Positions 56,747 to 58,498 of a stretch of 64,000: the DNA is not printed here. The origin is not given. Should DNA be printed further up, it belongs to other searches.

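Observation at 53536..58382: TonB-dependent receptor locus with two prealbumin-like mini-lipoproteins and a PSCyt1/beta-propeller lipoprotein: candidate uncharacterised surface capture-uptake system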

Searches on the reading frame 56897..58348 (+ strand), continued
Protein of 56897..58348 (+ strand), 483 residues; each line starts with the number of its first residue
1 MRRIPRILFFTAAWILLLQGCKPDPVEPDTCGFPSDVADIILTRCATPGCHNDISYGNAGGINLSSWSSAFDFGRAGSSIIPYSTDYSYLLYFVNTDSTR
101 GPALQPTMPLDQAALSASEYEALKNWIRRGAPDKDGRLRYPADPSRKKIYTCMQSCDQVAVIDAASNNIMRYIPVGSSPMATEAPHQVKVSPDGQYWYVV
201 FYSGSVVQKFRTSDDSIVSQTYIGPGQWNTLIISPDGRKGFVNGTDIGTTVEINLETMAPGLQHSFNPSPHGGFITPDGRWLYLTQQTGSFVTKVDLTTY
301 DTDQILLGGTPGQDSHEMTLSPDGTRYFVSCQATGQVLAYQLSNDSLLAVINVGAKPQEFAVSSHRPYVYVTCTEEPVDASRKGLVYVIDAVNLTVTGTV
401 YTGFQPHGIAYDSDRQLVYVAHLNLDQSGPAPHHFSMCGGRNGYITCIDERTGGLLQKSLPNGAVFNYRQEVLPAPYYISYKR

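Call 25: search_solved_structures(query=A1, max_evalue=0.01, show_alignments=2)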
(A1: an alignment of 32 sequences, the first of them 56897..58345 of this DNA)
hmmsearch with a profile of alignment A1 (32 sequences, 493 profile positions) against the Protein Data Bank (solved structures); distinct sequences matched with E-value up to 0.01: 14.
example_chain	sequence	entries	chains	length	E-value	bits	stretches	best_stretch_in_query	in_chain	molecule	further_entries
1l0q_A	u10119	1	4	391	2.1e-30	108.9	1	150-431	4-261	Surface layer protein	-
5c2v_B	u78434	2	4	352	8.5e-16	60.7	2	149-352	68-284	HYDRAZINE SYNTHASE BETA SUBUNIT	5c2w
3bws_A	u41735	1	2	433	9.5e-15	57.2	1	211-430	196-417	protein Lp49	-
3vgz_A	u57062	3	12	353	1.4e-12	50.1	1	238-436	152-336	Uncharacterized protein YncE | PQQ-dependent catabolism-associated beta-propeller protein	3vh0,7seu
3hfq_A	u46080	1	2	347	8.9e-07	30.9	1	258-383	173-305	uncharacterized protein lp_2219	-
3fgb_A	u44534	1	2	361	2.3e-06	29.6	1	176-355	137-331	uncharacterized protein Q89ZH8_BACTN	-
1ri6_A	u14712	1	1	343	4e-06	28.8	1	193-379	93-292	putative isomerase ybhE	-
3u4y_A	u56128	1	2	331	1.5e-05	26.8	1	205-352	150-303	uncharacterized protein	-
3scy_A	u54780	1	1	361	1.7e-05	26.7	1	230-387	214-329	Hypothetical bacterial 6-phosphogluconolactonase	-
6nau_A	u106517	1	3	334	0.00011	24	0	234-379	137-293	6-phosphogluconolactonase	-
8ptf_A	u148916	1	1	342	0.00016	23.5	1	280-444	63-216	YncE family protein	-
8ptd_A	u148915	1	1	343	0.00017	23.4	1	280-450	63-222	YncE family protein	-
4qrj_A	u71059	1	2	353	0.00018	23.4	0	316-397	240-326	putative 6-phosphogluconolactonase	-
8blw_B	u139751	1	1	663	0.00056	21.7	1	280-441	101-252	YncE family protein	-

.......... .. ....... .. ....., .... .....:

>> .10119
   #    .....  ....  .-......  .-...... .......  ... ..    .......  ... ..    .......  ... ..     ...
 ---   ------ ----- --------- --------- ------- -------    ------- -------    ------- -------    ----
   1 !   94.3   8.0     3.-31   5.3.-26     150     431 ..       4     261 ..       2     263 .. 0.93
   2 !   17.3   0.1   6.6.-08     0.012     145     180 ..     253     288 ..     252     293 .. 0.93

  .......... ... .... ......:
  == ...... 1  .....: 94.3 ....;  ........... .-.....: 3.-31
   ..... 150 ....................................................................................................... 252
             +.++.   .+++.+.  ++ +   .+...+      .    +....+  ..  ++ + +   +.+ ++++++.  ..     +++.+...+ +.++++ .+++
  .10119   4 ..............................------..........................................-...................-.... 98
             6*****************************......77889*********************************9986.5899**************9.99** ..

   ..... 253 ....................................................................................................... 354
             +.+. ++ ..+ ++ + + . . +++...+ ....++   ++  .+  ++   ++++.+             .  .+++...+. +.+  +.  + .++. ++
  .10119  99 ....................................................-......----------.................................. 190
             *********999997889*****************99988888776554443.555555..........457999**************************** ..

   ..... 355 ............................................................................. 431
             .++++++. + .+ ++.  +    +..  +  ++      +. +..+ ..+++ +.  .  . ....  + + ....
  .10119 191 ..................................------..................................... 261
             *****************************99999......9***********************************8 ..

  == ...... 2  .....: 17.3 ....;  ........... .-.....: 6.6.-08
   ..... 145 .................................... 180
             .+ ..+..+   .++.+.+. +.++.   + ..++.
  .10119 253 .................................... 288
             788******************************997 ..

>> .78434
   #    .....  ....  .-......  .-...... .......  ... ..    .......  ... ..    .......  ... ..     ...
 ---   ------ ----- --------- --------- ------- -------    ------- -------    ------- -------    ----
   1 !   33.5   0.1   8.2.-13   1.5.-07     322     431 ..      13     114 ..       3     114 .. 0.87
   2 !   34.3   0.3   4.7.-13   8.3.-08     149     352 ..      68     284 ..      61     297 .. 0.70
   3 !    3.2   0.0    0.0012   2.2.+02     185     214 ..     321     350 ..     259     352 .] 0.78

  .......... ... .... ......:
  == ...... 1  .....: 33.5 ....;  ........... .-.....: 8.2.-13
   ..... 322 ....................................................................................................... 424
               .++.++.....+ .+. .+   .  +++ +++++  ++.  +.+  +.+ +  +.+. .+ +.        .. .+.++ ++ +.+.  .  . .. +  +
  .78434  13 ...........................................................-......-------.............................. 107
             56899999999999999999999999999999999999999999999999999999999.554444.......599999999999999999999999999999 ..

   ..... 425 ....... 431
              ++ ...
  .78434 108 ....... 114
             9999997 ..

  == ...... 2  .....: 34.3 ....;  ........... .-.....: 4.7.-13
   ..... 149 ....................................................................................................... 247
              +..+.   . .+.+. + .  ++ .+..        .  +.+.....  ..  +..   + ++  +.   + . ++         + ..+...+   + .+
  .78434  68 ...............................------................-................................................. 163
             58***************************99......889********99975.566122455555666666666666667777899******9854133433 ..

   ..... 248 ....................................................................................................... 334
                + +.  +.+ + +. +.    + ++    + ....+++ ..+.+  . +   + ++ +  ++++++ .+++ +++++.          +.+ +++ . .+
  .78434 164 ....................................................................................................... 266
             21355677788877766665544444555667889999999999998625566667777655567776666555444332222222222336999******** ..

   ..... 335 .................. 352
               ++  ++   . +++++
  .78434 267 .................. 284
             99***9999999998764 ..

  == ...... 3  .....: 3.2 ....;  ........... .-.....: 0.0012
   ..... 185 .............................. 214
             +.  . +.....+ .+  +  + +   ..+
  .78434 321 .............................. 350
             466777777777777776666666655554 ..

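Call 32: search_protein_families(library=pfam, proteins=[L066:7763-9994:+, L036:5823-6695:-, L036:6707-7285:-, L036:8357-9463:+, L036:5023-5814:-, L036:3293-5023:-, L036:1828-3291:-, L062:7215-9473:-, L003:6683-7066:+], max_evalue=0.01)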
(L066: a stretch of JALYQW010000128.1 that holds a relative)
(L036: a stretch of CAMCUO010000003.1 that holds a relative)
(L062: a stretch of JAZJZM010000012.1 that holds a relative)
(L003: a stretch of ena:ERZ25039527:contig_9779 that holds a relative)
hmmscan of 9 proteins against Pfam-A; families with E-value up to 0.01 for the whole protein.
L066:7763-9994:+ (743 aa): 5 families
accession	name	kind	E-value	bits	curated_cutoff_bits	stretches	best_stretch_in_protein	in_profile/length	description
PF13517.12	FG-GAP_3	-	2e-29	102.4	26.9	6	58-123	1-60/61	FG-GAP-like repeat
PF18962.6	Por_Secre_tail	-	4.4e-11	43.3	27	1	670-742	1-75/75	Secretion system C-terminal sorting domain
PF01839.29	FG-GAP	-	1.9e-08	34.4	22.1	0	514-542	6-32/37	FG-GAP repeat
PF15907.11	Itfg2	-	0.0021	17.8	27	0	618-654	71-107/330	Integrin-alpha FG-GAP repeat-containing protein 2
PF23743.1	Beta-prop_BBS7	-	0.0043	16.8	27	0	619-654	218-253/299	BBS7 beta-propeller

L036:5823-6695:- (290 aa): 4 families
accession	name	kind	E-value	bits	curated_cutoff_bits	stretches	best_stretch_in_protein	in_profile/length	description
PF18962.6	Por_Secre_tail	-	1.7e-08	35.1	27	1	227-289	17-75/75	Secretion system C-terminal sorting domain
PF13585.12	CHU_C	-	1.8e-05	25.2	27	1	227-281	24-75/86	CHU_C Type IX secretion signal domain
PF02014.22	Reeler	-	0.0013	19.7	21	1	68-169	23-120/131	Reeler domain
PF01835.25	MG2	-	0.0015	19.2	32.8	0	228-282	32-89/96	MG2 domain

L036:6707-7285:- (192 aa): 1 family
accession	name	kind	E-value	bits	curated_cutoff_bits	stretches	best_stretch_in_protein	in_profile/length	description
PF02014.22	Reeler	-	6.8e-08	33.6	21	1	63-170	20-123/131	Reeler domain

L036:8357-9463:+ (368 aa): 1 family
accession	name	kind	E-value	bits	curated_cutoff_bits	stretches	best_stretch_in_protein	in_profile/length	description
PF19335.5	HMBD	-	0.00025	21.4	23.6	1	341-367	2-27/28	Heavy metal binding domain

L036:5023-5814:- (263 aa): 1 family
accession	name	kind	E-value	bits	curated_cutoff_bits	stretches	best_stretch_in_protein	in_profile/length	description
PF18962.6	Por_Secre_tail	-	4.2e-13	49.8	27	1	184-261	1-75/75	Secretion system C-terminal sorting domain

L036:3293-5023:- (576 aa): 4 families
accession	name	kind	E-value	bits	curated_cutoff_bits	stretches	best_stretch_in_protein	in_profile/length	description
PF07732.21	Cu-oxidase_3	-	2.1e-32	112.1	21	1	39-154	2-118/119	Multicopper oxidase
PF07731.20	Cu-oxidase_2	-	2.2e-24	86.2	20.4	1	373-483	20-134/137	Multicopper oxidase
PF18962.6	Por_Secre_tail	-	8.5e-13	48.8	27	1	502-574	1-74/75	Secretion system C-terminal sorting domain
PF00394.28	Cu-oxidase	-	2e-05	25.2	21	1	206-274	63-126/157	Multicopper oxidase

L036:1828-3291:- (487 aa): 2 families
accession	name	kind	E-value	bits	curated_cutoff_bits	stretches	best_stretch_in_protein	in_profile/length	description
PF18962.6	Por_Secre_tail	-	0.00031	21.4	27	1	415-485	7-75/75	Secretion system C-terminal sorting domain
PF23623.1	GBD_IRG7_N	-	0.0039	17.8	27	0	417-476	25-83/95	IRG7 N-terminal galactose binding domain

L062:7215-9473:- (752 aa): 12 families
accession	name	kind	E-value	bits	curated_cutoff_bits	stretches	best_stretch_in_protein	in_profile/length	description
PF13424.12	TPR_12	-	1.2e-42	144.4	30.1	4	158-231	2-77/77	Tetratricopeptide repeat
PF00515.34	TPR_1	-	5.2e-36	121.5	27.8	4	242-271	4-33/34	Tetratricopeptide repeat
PF13374.12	TPR_10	-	3.4e-26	90.9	27.5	2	119-152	2-35/42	Tetratricopeptide repeat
PF07719.23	TPR_2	-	6.9e-24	82.4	27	3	242-271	4-33/34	Tetratricopeptide repeat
PF13176.12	TPR_7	-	2.3e-20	71.3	27.9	0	375-400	2-27/36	Tetratricopeptide repeat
PF07228.17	SpoIIE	-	5.3e-18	66.1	25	1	553-751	2-190/192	Stage II sporulation protein E (SpoIIE)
PF13181.12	TPR_8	-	9.3e-15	53.9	25.7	1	334-362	3-31/34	Tetratricopeptide repeat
PF13432.12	TPR_16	-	3.5e-10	40.6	32.7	0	125-185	3-56/65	Tetratricopeptide repeat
PF13428.12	TPR_14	-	1.5e-06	28.7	23.5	0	375-398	4-27/44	Tetratricopeptide repeat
PF13174.12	TPR_6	-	0.0038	18.2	26.3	0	243-262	4-23/33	Tetratricopeptide repeat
PF14559.12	TPR_19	-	0.0065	17.2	25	0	345-397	4-50/68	Tetratricopeptide repeat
PF20705.2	DUF6821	-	0.0087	16.3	27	0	404-512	42-156/174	Family of unknown function (DUF6821)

L003:6683-7066:+ (127 aa): 1 family
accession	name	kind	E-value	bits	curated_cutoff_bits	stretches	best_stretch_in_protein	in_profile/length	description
PF12603.13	L_PA-C-like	-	0.0018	18.4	22.6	1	25-76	32-83/200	RNA-directed RNA polymerase L, PA-C-like domain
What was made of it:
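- Other relatives instead carry a secreted multicopper oxidase and an HMBD-tailed protein beside the small lipoprotein and propeller (call 32).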

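Call 33: predict_structure(alignment_id=A1)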
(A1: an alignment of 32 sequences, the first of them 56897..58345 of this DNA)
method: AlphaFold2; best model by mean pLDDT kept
length: 483 residues; sequences in the alignment: 32
mean_pLDDT: 91.3   pTM: 0.89
mean pLDDT of the five models: 91.3, 90.4, 90.3, 89.5, 88.5
residues with pLDDT >= 90: 360; 70-90: 100; 50-70: 19; < 50: 4
segments of 3 or more residues with pLDDT < 50: none
pLDDT, mean of each block of 10 residues (from residue 1): 61 70 61 94 81 75 89 83 88 89 84 92 95 95 95 96 95 94 96 98 97 97 96 98 95 97 88 97 94 96 88 89 97 96 98 98 98 97 97 98 98 97 92 79 95 95 90 95 96
secondary structure, 60 per line:
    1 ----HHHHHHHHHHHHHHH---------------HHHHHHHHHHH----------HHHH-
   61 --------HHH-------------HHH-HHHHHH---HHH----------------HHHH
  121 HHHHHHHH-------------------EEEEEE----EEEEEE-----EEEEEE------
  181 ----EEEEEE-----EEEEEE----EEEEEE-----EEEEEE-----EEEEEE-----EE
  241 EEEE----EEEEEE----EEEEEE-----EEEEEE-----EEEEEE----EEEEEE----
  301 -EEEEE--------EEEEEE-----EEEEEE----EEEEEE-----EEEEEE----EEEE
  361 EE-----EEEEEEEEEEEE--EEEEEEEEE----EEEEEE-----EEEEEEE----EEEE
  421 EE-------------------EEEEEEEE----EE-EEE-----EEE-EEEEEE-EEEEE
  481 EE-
elements in order: H5-19 H35-45 H56-59 H89-94 H117-128 E148-153 E158-163 E169-174 E185-190 E196-201 E206-211 E217-222 E228-233 E239-244 E249-254 E259-264 E270-275 E281-286 E291-296 E302-306 E315-320 E326-331 E336-341 E347-352 E357-362 E368-379 E382-390 E395-400 E406-412 E417-422 E442-449 E457-459 E465-467 E469-474 E476-482
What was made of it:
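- On BtuG: Seven blades in the model (call 33).
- On Cytochrome cd1 nitrite reductase: The model has seven blades (call 33).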

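Call 37: fold_search(model_id=the predicted structure, library=pdb)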
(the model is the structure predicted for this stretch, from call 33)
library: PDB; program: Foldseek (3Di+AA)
matches with E <= 10: 1996; with E <= 0.001: 1929
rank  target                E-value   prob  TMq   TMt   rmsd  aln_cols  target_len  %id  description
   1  1l0q_A                6.8e-21  1.00  0.56  0.69   2.7       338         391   23  Tandem YVTN beta-propeller and PKD domains from an archaeal surface layer protein (released 2002-11-06)
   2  6tsi_A                6.6e-17  1.00  0.47  0.43  24.1       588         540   13  cd1 nitrite reductase NirS with bound dihydro-heme d1 (released 2020-11-18)
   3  6rtd_B                8.7e-17  1.00  0.51  0.52  12.3       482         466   13  Dihydro-heme d1 dehydrogenase NirN in complex with DHE (released 2019-06-19)
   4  1nir_A                1.3e-16  1.00  0.48  0.43  18.3       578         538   13  OXYDIZED NITRITE REDUCTASE FROM PSEUDOMONAS AERUGINOSA (released 1997-12-03)
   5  3bws_A                1.8e-16  1.00  0.51  0.59   3.2       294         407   17  Crystal structure of the leptospiral antigen Lp49 (released 2008-10-07)
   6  6rtd_A                1.8e-16  1.00  0.50  0.52  12.4       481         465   13  Dihydro-heme d1 dehydrogenase NirN in complex with DHE (released 2019-06-19)
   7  1nir_B                5.6e-16  1.00  0.47  0.43  18.4       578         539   13  OXYDIZED NITRITE REDUCTASE FROM PSEUDOMONAS AERUGINOSA (released 1997-12-03)
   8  1gjq_A                5.6e-16  1.00  0.47  0.43  23.9       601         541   13  Pseudomonas aeruginosa cd1 nitrite reductase reduced cyanide complex (released 2002-08-01)
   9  6rte_A                5.9e-16  1.00  0.48  0.49  13.6       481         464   14  Dihydro-heme d1 dehydrogenase NirN in complex with DHE (released 2019-06-19)
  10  1bl9_A                2.0e-15  1.00  0.48  0.44  18.4       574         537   13  CONFORMATIONAL CHANGES OCCURRING UPON REDUCTION IN NITRITE REDUCTASE FROM PSEUDOMONAS AERUGINOSA (released 1999-04-27)
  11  1hj5_A                2.0e-15  1.00  0.44  0.39  19.3       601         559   13  Cytochrome cd1 Nitrite Reductase, reoxidised enzyme (released 2001-01-16)
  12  1h9x_B                3.4e-15  1.00  0.46  0.43  16.6       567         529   14  Cytochrome cd1 Nitrite Reductase, reduced form (released 2001-08-09)
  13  1dy7_B                4.0e-15  1.00  0.49  0.45  16.8       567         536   15  Cytochrome cd1 Nitrite Reductase, CO complex (released 2000-09-24)
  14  8ptd                  4.7e-15  1.00  0.53  0.72   4.0       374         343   14  The surface-exposed lipo-protein of BtuG1 in complex with cyanocobalamin. (released 2024-07-24)
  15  1hzv                  5.0e-15  1.00  0.49  0.47  14.2       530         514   13  DOMAIN SWING UPON HIS TO ALA MUTATION IN NITRITE REDUCTASE OF PSEUDOMONAS AERUGINOSA (released 2001-09-26)
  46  8ptf                  1.0e-13  1.00  0.53  0.72   4.3       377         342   14  The surface-exposed lipo-protein of BtuG2 in complex with cyanocobalamin. (released 2024-07-24)
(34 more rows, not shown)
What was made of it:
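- On BtuG: Foldseek matches to 8ptd/8ptf (call 37).
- Closest known: BtuB-BtuG. Same: The propeller folds superpose (Foldseek E 4.7e-15, TMt 0.72, call 37), and there is a weak profile match (E about 1.6e-4, call 25).
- Closest known: Cytochrome cd1 nitrite reductase NirS / NirN, and NosZ. Same: Both give structural matches (call 37).
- A confident model of a helical domain plus 7-blade propeller (call 33), with full-length structural matches to cytochrome-plus-propeller enzymes NirS/NirN and to NosZ and BtuG (call 37). Fold similarity, and weak sequence similarity, to BtuG1/BtuG2 (calls 25, 37). Full-length structural matches to NirS and NirN, and propeller matches to NosZ (TMq 0.53-0.56) (call 37).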

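Call 39: search_protein_families(library=pfam, alignment_id=A1, max_evalue=0.01)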
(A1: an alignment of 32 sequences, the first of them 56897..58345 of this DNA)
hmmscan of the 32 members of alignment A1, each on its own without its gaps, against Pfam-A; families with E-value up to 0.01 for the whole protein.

A. member 1, window:56897-58345:+ (483 aa): 3 families
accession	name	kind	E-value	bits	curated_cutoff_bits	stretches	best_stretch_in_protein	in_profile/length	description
PF10282.15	Lactonase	-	6.4e-05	22.8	21.7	0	144-217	46-120/344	Lactonase, 7-bladed beta-propeller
PF08450.18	SGL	-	0.0041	17.2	26.3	0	148-258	53-168/246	SMP-30/Gluconolactonase/LRE-like region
PF21783.3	YNCE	-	0.0043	16.9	27.1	0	147-180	296-329/339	YNCE-like beta-propeller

B. families by the number of members that match (of 32 scanned): 20 families
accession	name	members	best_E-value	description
PF10282.15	Lactonase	32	2e-08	Lactonase, 7-bladed beta-propeller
PF07635.16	PSCyt1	23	4.8e-07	Planctomycete cytochrome C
PF01436.27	NHL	21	3.1e-09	NHL repeat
PF21783.3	YNCE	18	7.7e-08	YNCE-like beta-propeller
PF08450.18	SGL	14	2.3e-06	SMP-30/Gluconolactonase/LRE-like region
PF23414.1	Beta-prop_EML_2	14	4.1e-05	Echinoderm microtubule-associated protein second beta-propeller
PF25174.1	Beta-prop_THOC3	12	2.9e-06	THOC3 beta-propeller domain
PF01731.26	Arylesterase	10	0.00013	Arylesterase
PF02239.22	Cytochrom_D1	7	4.7e-10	Cytochrome D1 heme domain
PF06934.16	CTI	4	0.0046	Fatty acid cis/trans isomerase (CTI)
PF07676.18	PD40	3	0.00097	WD40-like Beta Propeller Repeat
PF24908.1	Ig_SIBA-E_2nd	3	0.0021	Integrin beta-like protein A-E, second Ig-like domain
PF24684.1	Vgb_lyase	2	7.4e-06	Virginiamycin B lyase family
PF25171.1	Beta-prop_WDR36-Utp21_1st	1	0.00018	WDR36/Utp21 first beta-propeller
PF25168.1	Beta-prop_WDR36-Utp21_2nd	1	0.00062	WDR36/Utp21 second beta-propeller domain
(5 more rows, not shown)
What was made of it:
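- Closest known: PSCyt1. Same: The N-terminal domain of 23 of 32 relatives hits this model (best 4.8e-7, call 39).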

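Call 71: search_protein_families(library=pfam, proteins=[L064:1614-1928:+, L009:6354-6677:+, L075:3583-3897:+, L003:3851-4180:+], max_evalue=10)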
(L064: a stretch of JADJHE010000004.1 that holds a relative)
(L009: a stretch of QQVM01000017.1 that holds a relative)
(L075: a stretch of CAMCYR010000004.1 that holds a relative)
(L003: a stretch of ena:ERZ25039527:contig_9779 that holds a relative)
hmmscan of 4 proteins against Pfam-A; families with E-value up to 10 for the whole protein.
L064:1614-1928:+ (104 aa): 4 families
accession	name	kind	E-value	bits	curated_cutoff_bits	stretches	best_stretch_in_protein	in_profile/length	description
PF00096.32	zf-C2H2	-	0.023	15.6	25.2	1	49-65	1-17/23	Zinc finger, C2H2 type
PF07127.16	Nodulin_late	-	0.038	14.8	30.4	1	1-51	1-48/54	Late nodulin domain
PF23612.1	zf-C2H2_ZN142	-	0.12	12.7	27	1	51-64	3-16/27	ZN142 C2H2 zinc finger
PF03085.20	RAP-1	-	0.21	11.7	25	1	24-98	3-77/244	Rhoptry-associated protein 1 (RAP-1)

L009:6354-6677:+ (107 aa): 0 families

L075:3583-3897:+ (104 aa): 2 families
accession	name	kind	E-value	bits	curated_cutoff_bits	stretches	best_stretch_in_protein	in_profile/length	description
PF22289.1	DmmA-like_C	-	0.041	14.3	27.4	1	35-59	5-29/44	Dimethylamine monooxygenase subunit DmmA-like, C-terminal domain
PF13166.12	AAA_13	-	0.05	12.7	36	1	5-72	642-709/713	AAA domain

L003:3851-4180:+ (109 aa): 0 families
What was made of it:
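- On CruR/CutF (DUF2946) upstream ORFs (in relatives only): Pfam DUF2946 was not among the hits reported at E<=10 (call 71).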
